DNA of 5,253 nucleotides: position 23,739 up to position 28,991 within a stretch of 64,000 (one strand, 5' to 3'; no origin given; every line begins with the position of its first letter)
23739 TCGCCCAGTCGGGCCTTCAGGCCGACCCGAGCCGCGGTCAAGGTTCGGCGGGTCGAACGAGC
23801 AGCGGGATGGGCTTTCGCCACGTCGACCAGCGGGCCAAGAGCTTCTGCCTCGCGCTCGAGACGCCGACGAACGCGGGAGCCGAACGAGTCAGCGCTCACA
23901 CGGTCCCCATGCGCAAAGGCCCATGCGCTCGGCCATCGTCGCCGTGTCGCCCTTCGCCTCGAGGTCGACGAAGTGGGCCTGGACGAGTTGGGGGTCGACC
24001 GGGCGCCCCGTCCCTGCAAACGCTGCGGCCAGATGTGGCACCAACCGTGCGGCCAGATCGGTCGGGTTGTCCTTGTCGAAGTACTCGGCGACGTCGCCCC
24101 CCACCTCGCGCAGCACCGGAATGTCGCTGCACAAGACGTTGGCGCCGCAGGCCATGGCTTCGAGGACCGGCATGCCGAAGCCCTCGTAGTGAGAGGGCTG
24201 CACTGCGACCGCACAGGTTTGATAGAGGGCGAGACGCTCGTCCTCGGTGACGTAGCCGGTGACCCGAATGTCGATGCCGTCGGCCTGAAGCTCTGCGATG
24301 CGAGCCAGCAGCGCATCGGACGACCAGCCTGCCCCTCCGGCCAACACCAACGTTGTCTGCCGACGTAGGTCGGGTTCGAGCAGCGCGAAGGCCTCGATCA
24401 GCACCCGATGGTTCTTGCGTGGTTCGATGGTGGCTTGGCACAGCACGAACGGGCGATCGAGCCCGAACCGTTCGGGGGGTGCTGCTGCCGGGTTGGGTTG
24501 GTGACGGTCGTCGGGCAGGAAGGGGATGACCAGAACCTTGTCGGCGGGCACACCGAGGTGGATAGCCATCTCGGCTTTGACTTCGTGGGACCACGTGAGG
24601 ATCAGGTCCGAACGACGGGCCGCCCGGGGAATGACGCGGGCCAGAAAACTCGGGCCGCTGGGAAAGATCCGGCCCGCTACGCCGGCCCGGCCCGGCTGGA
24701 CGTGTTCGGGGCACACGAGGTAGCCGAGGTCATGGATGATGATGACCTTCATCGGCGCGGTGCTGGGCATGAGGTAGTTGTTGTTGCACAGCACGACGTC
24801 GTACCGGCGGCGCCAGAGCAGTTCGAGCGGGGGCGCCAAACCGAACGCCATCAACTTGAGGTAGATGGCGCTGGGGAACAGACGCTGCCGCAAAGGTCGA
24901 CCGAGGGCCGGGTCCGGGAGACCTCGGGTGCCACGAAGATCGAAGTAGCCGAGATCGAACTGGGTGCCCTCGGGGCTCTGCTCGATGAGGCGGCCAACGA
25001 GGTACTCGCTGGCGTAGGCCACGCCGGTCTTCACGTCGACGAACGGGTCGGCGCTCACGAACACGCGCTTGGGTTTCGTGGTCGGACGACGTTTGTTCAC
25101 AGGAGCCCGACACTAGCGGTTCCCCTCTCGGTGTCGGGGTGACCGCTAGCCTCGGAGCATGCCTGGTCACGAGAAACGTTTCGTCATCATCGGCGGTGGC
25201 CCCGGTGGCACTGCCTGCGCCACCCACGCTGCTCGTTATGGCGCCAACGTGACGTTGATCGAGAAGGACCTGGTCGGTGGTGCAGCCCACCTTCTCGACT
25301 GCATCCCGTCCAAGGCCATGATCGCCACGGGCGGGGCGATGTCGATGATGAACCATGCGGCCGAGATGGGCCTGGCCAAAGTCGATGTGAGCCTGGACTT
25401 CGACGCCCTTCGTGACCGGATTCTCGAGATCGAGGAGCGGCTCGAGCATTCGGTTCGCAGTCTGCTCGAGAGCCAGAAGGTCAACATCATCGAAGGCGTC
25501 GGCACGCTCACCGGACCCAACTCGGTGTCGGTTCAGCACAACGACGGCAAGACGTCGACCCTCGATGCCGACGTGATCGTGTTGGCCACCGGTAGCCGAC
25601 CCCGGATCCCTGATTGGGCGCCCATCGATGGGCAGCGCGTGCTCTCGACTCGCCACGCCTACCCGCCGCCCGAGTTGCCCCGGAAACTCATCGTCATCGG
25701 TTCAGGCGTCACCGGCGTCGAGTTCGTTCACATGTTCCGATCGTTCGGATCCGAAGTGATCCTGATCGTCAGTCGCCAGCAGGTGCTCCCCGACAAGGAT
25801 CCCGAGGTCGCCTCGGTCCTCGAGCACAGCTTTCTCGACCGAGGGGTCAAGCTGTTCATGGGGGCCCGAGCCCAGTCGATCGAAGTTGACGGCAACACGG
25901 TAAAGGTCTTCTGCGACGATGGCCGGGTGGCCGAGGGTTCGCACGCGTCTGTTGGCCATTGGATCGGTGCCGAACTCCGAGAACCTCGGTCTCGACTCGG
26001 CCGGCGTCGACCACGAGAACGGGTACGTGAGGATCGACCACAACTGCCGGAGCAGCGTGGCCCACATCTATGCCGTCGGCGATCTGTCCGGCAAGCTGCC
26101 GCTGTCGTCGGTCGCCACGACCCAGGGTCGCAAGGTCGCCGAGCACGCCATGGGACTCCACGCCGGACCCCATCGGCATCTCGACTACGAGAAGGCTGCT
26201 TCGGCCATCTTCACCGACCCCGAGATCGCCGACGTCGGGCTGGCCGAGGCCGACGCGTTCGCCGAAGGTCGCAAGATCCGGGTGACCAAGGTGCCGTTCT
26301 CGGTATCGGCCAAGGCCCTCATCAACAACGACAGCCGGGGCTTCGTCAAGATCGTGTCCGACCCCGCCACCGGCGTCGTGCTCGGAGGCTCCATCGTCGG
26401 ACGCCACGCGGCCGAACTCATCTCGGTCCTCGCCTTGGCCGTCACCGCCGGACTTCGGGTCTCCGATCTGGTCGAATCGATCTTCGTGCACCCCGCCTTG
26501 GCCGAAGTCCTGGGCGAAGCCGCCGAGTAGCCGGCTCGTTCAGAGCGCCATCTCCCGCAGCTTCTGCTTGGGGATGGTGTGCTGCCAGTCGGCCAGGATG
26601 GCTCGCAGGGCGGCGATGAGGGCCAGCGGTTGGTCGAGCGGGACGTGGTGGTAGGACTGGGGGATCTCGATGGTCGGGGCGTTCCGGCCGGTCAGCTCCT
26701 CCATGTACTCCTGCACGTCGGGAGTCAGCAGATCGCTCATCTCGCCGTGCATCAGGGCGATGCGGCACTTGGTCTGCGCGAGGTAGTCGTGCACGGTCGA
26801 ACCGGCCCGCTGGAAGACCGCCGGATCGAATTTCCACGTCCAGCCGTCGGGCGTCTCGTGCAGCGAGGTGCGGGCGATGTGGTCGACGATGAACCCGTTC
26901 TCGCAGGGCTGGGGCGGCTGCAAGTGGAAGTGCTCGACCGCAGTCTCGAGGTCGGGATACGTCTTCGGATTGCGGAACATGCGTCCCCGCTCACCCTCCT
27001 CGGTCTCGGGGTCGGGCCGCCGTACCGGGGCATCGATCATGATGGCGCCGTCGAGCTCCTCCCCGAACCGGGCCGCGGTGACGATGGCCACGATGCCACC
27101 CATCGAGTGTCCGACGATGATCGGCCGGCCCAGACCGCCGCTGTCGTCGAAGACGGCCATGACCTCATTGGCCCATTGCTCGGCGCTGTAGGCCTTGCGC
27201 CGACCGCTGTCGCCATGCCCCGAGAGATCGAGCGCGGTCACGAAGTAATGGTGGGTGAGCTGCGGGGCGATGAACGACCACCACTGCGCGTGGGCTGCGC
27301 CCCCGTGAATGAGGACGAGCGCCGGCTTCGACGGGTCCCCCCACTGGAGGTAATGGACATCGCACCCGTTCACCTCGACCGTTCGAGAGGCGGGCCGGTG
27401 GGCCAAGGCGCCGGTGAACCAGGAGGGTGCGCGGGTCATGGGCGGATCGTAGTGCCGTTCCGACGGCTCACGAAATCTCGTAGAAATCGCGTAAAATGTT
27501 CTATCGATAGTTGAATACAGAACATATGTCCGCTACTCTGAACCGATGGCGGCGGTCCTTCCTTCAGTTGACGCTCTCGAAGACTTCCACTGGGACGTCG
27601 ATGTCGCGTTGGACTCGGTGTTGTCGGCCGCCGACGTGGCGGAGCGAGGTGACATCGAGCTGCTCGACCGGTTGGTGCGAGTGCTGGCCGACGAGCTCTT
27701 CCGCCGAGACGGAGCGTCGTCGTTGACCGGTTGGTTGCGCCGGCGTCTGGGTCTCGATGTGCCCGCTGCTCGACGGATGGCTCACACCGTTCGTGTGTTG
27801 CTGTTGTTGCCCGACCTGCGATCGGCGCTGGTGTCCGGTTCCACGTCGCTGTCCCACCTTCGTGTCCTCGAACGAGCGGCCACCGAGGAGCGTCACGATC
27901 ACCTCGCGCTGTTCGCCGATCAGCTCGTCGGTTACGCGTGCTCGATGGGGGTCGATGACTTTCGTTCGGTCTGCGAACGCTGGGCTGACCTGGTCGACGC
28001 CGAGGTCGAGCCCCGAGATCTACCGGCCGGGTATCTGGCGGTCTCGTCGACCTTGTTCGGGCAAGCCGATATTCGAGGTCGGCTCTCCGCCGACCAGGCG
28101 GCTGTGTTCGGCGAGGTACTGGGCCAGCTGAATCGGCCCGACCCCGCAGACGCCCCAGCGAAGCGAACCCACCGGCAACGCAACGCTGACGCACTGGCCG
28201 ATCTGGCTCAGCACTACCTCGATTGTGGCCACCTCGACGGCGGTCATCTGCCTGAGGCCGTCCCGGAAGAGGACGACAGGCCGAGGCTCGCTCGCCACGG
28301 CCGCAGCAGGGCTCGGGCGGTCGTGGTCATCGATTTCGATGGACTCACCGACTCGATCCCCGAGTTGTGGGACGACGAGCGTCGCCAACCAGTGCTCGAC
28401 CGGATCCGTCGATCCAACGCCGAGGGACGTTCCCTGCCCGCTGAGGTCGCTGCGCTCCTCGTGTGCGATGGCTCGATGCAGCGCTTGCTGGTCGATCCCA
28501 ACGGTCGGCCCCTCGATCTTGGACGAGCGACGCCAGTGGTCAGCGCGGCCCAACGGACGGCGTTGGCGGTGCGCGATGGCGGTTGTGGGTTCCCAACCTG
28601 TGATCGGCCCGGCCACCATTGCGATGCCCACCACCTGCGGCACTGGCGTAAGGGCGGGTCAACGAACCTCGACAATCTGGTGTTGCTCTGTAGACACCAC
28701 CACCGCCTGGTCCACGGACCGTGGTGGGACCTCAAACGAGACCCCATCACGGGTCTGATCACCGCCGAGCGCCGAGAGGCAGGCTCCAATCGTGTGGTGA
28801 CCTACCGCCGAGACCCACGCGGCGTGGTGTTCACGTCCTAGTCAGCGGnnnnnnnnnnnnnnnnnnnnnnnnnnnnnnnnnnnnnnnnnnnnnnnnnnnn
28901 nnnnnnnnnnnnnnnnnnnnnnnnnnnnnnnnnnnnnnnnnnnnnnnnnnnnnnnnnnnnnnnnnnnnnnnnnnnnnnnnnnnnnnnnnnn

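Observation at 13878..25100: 11-kb translationally coupled operon: paralogous GT4 genes with methylmalonyl-CoA mutase and MeaB embedded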

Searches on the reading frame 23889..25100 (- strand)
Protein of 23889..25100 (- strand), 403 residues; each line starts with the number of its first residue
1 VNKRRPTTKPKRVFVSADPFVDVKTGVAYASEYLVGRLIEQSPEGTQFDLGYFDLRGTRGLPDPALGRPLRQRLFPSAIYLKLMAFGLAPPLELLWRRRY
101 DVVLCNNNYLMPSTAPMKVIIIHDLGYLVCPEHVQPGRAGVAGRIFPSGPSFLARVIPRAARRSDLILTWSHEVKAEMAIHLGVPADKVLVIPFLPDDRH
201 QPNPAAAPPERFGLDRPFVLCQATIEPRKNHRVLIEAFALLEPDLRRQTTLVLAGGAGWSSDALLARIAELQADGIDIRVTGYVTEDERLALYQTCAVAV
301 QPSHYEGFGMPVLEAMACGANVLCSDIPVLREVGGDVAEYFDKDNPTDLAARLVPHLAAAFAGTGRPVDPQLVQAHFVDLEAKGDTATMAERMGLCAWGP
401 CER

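Call 4: search_protein_families(library=pfam, proteins=[window:23889-25100:-], max_evalue=0.01)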
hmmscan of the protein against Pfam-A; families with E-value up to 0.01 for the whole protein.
window:23889-25100:- (403 aa): 6 families
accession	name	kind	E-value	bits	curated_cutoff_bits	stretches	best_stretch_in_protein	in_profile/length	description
PF00534.26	Glycos_transf_1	-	4.9e-26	91.7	26.4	1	212-352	11-151/172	Glycosyl transferases group 1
PF13692.12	Glyco_trans_1_4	-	7.2e-22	78.6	27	1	217-354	2-137/142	Glycosyl transferases group 1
PF20706.3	GT4-conflict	-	8.7e-12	45.1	26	1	175-326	162-312/385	Family 4 Glycosyltransferase in conflict systems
PF13439.12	Glyco_transf_4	-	2.2e-05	25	28.5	1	76-193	48-163/170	Glycosyltransferase Family 4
PF13579.12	Glyco_trans_4_4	-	3e-05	24.9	29.7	1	88-193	60-156/158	Glycosyl transferase 4-like domain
PF13524.12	Glyco_trans_1_2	-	0.00045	20.6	25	1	250-340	16-88/144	Glycosyl transferase-like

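Call 6: search_protein_families(library=ncbifam, proteins=[window:23889-25100:-], max_evalue=0.01)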
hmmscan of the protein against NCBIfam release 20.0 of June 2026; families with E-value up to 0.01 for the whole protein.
window:23889-25100:- (403 aa): 21 families
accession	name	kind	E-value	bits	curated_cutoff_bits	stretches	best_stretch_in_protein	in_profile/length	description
TIGR04047.1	MSMEG_0565_glyc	hypoth_equivalog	7.9e-24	84.4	259.85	1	153-376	128-358/373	MSMEG_0565 family glycosyltransferase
NF038295.1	EPS_HpsP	equivalog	1.1e-12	47.7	550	1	175-344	165-337/388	hormogonium polysaccharide biosynthesis glycosyltransferase HpsP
NF038229.1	Glyco4_Geo_Pelo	equivalog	1.7e-10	40.5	400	1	156-328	102-270/338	GPMC system family 4 glycosyltransferase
TIGR03449.1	mycothiol_MshA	equivalog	1.8e-10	40.3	462.5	1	166-329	167-337/406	D-inositol-3-phosphate glycosyltransferase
NF041876.1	EPS_EpsE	equivalog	2.6e-09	36.8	400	1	219-352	217-354/389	exopolysaccharide biosynthesis GT4 family glycosyltransferase EpsE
TIGR02149.1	glgA_Coryne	subfamily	4.2e-09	36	302.4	1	183-336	165-324/391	glycogen synthase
NF050063.1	ProtGlycPglJ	equivalog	4.9e-09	35.9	500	1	162-326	143-296/363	N-acetylgalactosamine-N,N'-diacetylbacillosaminyl-diphospho-undecaprenol 4-alpha-N-acetylgalactosaminyltransferase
TIGR03088.1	stp2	hypoth_equivalog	2.6e-08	33.3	409.05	1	171-328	144-305/374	TIGR03088 family PEP-CTERM/XrtA system glycosyltransferase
NF053513.1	Gtran_IagA_BgsA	equivalog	2.3e-07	30.1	460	1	277-340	217-280/333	LTA glycolipid anchor biosynthesis glycosyltransferase, IagA/BgsA family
TIGR03999.1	thiol_BshA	equivalog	9.3e-07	28.1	273.7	1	154-334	135-311/375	N-acetyl-alpha-D-glucosaminyl L-malate synthase BshA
NF041010.1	glycosy_Agl16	equivalog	7.3e-06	25.1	575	1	160-349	130-308/352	glycosylation protein Agl16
NF046085.1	XrtY_assoc_Gly1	equivalog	9.3e-05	21.4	400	1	223-326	216-315/387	XrtY-associated glycosyltransferase XYAG1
TIGR04063.1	stp3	hypoth_equivalog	0.00012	21.1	442.05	1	160-356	154-357/397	TIGR04063 family PEP-CTERM/XrtA system glycosyltransferase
TIGR04348.1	TIGR04348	equivalog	0.00028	20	300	1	248-353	167-271/310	selenoneine biosynthesis selenosugar synthase SenB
TIGR02472.1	sucr_P_syn_N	equivalog_domain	0.0003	19.8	576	0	215-257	247-288/439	sucrose-phosphate synthase, putative, glycosyltransferase domain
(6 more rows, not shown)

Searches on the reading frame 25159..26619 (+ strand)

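Call 15: search_protein_families(library=pfam, proteins=[window:25159-26619:+], max_evalue=0.001)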
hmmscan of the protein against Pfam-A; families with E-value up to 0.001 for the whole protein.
window:25159-26619:+ (486 aa): 11 families
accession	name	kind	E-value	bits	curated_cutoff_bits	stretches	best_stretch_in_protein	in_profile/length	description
PF07992.20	Pyr_redox_2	-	4.3e-44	151.5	26.1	1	7-265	2-233/291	Pyridine nucleotide-disulphide oxidoreductase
PF00070.33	Pyr_redox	-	3e-21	76.2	22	1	176-249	1-75/82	Pyridine nucleotide-disulphide oxidoreductase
PF13738.12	Pyr_redox_3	-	1.1e-10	41.7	30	1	9-262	1-259/305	Pyridine nucleotide-disulphide oxidoreductase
PF01134.28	GIDA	-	2.4e-08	33.9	22.1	1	9-146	3-150/391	Glucose inhibited division protein A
PF12831.13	FAD_oxidored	-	5.4e-07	29.7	27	1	9-42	3-37/416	FAD dependent oxidoreductase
PF13434.12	Lys_Orn_oxgnase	-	2.3e-06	27.5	21.3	1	122-212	133-228/339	L-lysine 6-monooxygenase/L-ornithine 5-monooxygenase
PF01266.30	DAO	-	8.5e-06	26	27.9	1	8-43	2-39/353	FAD dependent oxidoreductase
PF01262.27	AlaDh_PNT_C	-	1.3e-05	25.2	23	0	7-37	30-60/214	Alanine dehydrogenase/PNT, C-terminal domain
PF13450.12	NAD_binding_8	-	3.7e-05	24.3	21.9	1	10-43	1-35/68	NAD(P)-binding Rossmann-like domain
PF03486.20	HI0933_like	-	9.7e-05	22.4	50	1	8-37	3-32/244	HI0933-like protein Rossmann domain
PF00890.30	FAD_binding_2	-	0.00088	19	20.4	1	9-43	3-38/414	FAD binding domain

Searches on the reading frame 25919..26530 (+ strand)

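Call 15: search_protein_families(library=pfam, proteins=[window:25919-26530:+], max_evalue=0.001)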
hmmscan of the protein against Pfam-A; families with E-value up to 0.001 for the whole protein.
window:25919-26530:+ (203 aa): 2 families
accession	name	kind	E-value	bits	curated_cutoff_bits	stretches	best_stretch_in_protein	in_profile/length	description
PF02852.28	Pyr_redox_dim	-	7.6e-32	110.2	25.3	1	94-202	2-110/110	Pyridine nucleotide-disulphide oxidoreductase, dimerisation domain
PF07992.20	Pyr_redox_2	-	1.7e-11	44.6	26.1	1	9-70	230-291/291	Pyridine nucleotide-disulphide oxidoreductase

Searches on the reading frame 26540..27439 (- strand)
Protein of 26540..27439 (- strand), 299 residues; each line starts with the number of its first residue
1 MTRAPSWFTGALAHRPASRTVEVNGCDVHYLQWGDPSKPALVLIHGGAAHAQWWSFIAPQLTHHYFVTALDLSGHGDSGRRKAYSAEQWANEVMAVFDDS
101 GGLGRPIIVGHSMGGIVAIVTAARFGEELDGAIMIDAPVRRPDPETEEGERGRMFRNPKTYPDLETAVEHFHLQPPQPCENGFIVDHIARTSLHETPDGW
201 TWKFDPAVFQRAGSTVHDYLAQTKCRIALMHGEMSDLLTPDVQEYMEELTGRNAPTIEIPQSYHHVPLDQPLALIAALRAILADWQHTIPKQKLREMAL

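Call 15: search_protein_families(library=pfam, proteins=[window:26540-27439:-], max_evalue=0.001)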
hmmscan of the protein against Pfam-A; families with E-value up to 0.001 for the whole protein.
window:26540-27439:- (299 aa): 6 families
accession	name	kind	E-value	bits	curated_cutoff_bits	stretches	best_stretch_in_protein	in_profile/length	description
PF00561.26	Abhydrolase_1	-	2e-21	77.2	25.8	1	39-160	1-123/245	alpha/beta hydrolase fold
PF12697.13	Abhydrolase_6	-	3.4e-21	77.3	26.3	1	41-277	1-216/217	Alpha/beta hydrolase family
PF12146.15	Hydrolase_4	-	4.7e-14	52.7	27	1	37-268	3-236/239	Serine aminopeptidase, S33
PF00975.26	Thioesterase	-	1.3e-05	26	26.4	1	41-136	3-101/226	Thioesterase domain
PF07819.20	PGAP1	-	1.7e-05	25.2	24.3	1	107-160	94-149/233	PGAP1-like alpha/beta domain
PF00756.26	Esterase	-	0.00083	19.6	22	0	83-238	93-197/251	Putative esterase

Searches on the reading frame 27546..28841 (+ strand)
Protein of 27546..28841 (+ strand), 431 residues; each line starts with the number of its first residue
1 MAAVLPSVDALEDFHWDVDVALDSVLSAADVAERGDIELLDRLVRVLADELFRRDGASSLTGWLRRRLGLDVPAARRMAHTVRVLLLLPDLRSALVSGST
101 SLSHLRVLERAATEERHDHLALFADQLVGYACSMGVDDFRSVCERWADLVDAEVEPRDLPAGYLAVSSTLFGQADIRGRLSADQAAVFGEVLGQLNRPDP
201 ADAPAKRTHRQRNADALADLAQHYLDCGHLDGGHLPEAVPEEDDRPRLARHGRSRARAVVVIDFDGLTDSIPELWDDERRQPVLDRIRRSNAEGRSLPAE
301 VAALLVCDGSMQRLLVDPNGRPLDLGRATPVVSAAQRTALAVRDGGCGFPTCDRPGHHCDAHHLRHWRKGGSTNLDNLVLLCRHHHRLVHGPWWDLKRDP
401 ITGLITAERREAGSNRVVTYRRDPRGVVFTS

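Call 32: search_protein_families(library=pfam, proteins=[window:27546-28841:+], max_evalue=0.001)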
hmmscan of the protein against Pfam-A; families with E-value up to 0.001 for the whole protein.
window:27546-28841:+ (431 aa): 3 families
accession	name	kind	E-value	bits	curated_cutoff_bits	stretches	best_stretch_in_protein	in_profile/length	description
PF02720.22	DUF222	-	2.6e-12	47.1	24.4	1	44-344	22-306/306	Domain of unknown function (DUF222)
PF01844.29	HNH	-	3.7e-05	24.2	21.4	1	351-390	3-45/47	HNH endonuclease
PF01627.28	Hpt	-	0.00057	20.5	24.6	0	102-153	11-60/84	Hpt domain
